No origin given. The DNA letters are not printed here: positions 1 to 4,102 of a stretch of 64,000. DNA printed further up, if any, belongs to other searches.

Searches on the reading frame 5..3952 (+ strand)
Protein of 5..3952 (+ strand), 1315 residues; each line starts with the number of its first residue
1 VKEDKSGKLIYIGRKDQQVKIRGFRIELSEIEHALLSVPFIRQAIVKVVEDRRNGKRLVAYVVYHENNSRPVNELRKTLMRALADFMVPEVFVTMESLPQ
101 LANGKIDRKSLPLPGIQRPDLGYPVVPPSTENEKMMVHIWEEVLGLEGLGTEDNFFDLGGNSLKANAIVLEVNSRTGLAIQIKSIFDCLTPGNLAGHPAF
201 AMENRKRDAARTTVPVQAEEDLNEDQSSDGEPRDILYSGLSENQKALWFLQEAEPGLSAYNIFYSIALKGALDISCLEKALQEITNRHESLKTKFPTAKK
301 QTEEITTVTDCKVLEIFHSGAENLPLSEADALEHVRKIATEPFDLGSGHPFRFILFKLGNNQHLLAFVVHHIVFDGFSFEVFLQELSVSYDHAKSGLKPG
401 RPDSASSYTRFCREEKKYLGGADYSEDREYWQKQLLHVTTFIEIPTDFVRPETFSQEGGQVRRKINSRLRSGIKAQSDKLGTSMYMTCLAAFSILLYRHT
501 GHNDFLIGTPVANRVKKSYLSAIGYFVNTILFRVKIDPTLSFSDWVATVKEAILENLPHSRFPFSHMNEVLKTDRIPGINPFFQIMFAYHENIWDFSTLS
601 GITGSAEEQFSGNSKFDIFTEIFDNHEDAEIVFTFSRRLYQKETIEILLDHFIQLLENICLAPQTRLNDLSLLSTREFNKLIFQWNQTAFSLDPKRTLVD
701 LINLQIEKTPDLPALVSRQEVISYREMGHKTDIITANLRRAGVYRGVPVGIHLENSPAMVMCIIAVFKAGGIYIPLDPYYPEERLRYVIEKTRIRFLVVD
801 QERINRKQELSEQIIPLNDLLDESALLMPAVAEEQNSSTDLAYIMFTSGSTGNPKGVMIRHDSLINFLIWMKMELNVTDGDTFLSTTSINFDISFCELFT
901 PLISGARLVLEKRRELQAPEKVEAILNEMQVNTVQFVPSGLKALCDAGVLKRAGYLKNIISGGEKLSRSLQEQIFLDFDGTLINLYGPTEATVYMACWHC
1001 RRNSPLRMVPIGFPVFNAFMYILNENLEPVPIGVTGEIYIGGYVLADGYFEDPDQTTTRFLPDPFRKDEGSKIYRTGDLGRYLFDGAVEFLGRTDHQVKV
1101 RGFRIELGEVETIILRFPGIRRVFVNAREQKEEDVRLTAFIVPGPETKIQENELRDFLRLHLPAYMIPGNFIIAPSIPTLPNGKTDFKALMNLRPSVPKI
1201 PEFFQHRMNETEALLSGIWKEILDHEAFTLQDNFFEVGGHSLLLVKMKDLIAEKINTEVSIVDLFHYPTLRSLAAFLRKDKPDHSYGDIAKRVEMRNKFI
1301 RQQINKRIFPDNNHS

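Call 58: search_protein_families(library=pfam, proteins=[window:5-3952:+], max_evalue=0.0001)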
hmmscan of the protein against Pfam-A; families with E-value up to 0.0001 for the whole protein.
window:5-3952:+ (1315 aa): 4 families
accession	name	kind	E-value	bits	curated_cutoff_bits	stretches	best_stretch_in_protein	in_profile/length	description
PF00668.25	Condensation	-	6.3e-87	292.6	30.6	1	240-681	7-455/456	Condensation domain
PF00501.34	AMP-binding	-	9.2e-80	268.7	29.9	1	705-1050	4-384/384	AMP-binding enzyme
PF00550.31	PP-binding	-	1.7e-25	89.5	20.8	2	1215-1277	3-67/67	Phosphopantetheine attachment site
PF13193.12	AMP-binding_C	-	2.6e-21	76.8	24.5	2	30-105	1-76/76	AMP-binding enzyme C-terminal domain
